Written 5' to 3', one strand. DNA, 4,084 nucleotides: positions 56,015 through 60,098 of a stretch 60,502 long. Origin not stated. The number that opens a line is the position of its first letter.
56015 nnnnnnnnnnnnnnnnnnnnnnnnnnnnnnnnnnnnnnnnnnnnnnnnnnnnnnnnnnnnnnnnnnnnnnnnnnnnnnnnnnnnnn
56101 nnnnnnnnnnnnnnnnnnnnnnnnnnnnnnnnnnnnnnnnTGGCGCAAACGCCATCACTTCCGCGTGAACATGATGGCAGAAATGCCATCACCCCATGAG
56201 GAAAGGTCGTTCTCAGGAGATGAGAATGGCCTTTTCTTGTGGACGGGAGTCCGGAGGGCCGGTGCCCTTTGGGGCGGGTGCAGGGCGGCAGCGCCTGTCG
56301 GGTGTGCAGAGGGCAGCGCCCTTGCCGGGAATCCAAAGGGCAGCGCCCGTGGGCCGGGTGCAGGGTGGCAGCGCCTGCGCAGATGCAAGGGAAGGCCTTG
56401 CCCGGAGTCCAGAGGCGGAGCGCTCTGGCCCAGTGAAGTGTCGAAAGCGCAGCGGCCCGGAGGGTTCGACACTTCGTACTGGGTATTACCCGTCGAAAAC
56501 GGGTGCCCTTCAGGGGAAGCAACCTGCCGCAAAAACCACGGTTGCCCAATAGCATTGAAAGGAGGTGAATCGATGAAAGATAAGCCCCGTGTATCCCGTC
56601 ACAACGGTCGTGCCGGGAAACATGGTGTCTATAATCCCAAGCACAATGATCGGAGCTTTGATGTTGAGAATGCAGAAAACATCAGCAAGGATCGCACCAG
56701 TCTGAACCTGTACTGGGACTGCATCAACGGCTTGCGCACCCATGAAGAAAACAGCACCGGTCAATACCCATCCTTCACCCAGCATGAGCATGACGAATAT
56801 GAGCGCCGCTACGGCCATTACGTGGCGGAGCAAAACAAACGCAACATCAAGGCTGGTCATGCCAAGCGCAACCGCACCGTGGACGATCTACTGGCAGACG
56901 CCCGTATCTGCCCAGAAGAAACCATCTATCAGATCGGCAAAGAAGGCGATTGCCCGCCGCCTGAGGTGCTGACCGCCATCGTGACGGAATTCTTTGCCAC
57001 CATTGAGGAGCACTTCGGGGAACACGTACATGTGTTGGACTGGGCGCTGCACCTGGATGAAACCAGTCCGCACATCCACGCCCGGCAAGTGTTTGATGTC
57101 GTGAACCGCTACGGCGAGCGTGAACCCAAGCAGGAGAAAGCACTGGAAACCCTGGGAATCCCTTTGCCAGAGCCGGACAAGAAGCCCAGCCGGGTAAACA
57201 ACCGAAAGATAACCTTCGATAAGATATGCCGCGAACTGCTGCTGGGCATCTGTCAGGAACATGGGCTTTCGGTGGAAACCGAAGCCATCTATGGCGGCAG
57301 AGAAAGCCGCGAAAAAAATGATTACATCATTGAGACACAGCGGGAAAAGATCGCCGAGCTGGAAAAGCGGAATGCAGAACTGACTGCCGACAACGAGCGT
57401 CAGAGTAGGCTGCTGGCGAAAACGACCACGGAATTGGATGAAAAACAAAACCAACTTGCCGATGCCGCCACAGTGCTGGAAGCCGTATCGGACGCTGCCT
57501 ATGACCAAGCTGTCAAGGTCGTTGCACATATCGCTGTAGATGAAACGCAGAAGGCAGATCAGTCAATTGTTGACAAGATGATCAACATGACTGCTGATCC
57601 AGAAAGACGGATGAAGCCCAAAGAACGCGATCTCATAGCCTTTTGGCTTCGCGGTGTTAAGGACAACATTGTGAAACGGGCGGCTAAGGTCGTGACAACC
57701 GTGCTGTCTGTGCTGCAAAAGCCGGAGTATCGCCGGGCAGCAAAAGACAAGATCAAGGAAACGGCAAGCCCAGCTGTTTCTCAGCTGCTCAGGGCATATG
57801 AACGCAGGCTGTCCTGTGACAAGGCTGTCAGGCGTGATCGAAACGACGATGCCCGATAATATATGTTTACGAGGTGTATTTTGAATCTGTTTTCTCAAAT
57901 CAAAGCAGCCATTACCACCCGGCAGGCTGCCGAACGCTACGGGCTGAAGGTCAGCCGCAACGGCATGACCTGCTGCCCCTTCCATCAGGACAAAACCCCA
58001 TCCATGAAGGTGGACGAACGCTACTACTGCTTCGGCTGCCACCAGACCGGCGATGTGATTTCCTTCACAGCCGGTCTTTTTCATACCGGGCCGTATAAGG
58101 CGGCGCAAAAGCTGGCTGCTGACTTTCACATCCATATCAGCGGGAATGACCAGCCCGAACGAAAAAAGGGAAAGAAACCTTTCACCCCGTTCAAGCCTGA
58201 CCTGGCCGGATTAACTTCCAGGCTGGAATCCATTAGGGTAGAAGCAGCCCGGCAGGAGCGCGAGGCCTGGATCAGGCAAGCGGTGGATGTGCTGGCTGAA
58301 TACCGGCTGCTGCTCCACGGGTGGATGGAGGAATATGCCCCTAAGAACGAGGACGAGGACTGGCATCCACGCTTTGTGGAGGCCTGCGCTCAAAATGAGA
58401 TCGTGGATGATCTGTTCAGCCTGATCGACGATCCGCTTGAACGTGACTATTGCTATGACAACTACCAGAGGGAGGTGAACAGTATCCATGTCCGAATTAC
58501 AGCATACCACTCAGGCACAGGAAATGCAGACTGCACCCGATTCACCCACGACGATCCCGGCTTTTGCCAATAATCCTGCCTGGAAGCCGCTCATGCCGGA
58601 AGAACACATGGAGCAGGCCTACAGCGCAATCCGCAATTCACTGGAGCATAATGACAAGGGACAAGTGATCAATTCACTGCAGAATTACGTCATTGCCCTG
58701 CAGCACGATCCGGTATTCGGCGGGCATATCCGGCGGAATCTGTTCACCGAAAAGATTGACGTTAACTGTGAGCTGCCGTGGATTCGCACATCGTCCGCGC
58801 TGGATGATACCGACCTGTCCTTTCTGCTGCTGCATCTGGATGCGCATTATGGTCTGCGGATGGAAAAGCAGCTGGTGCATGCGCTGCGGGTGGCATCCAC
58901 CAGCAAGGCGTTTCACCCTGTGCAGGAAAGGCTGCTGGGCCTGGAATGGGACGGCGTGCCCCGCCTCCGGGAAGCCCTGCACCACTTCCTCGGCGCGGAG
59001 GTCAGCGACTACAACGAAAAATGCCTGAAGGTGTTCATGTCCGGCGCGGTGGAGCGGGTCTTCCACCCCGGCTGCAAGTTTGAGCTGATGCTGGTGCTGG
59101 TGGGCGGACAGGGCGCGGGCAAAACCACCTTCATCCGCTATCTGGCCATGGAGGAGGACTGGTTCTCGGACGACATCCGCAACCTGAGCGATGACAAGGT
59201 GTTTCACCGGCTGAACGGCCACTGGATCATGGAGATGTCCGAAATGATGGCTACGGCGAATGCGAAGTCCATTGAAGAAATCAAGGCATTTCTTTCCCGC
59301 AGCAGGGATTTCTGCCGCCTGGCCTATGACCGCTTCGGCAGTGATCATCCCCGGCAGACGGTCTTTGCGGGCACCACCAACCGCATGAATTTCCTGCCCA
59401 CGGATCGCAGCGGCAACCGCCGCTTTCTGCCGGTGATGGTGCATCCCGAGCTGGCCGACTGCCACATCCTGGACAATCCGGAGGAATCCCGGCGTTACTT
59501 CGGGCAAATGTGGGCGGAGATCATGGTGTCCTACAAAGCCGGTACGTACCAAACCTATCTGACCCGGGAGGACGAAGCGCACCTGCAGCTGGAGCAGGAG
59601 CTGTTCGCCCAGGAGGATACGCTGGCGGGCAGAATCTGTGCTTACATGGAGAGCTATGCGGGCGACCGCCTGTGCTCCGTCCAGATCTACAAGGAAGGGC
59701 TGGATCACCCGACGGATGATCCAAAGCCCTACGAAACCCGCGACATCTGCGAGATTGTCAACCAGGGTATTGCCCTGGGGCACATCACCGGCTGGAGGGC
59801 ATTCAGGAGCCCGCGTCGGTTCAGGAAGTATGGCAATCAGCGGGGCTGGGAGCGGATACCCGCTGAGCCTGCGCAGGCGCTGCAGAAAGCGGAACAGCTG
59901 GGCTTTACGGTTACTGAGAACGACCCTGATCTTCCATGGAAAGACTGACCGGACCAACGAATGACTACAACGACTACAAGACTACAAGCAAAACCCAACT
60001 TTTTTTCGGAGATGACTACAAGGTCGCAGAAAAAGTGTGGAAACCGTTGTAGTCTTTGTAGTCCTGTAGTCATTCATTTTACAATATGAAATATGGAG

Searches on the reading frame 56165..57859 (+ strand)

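Call 63: search_protein_families(library=pfam, proteins=[window:56165-57859:+], max_evalue=0.01)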
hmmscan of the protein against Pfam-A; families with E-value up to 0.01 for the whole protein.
window:56165-57859:+ (564 aa): 1 family
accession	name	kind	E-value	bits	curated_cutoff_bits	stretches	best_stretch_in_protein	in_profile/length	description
PF01076.25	Mob_Pre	-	0.0039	17.5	25.5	1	267-312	98-138/196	Plasmid recombination enzyme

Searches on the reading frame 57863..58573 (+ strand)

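Call 63: search_protein_families(library=pfam, proteins=[window:57863-58573:+], max_evalue=0.01)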
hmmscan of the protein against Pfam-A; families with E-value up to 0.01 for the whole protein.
window:57863-58573:+ (236 aa): 1 family
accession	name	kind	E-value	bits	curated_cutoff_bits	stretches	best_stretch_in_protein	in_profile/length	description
PF01807.25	Zn_ribbon_DnaG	-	4.1e-16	59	24.9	1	29-94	27-95/98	CHC2 zinc finger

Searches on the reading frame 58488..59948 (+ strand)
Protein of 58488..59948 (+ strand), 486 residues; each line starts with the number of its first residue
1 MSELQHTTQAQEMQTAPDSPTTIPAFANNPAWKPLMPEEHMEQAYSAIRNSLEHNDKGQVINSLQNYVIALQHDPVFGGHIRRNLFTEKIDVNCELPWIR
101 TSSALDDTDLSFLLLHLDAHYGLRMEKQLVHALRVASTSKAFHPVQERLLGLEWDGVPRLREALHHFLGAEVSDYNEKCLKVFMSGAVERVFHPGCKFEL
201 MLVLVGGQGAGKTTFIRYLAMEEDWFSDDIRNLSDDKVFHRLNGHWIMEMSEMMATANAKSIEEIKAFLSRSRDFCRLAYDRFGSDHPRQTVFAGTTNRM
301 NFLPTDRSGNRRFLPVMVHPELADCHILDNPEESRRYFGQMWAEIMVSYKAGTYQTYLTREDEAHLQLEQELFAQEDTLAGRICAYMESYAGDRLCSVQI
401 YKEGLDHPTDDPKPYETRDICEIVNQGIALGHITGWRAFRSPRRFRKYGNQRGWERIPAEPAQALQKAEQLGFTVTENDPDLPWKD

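Call 63: search_protein_families(library=pfam, proteins=[window:58488-59948:+], max_evalue=0.01)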
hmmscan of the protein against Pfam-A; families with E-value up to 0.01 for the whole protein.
window:58488-59948:+ (486 aa): 5 families
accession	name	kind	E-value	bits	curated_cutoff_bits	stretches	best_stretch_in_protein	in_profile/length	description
PF05272.17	VapE-like_dom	-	2.4e-65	220.5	25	1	151-371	3-213/217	Virulence-associated protein E-like domain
PF19263.5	DUF5906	-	2.3e-05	25.4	27.6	1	204-312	1-114/114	Family of unknown function (DUF5906)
PF13521.12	AAA_28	-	0.00055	20.6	27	1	203-261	3-64/164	AAA domain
PF13671.12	AAA_33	-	0.002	18.9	27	1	201-252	1-47/143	AAA domain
PF00005.33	ABC_tran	-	0.0068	17.4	25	0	201-234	13-50/137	ABC transporter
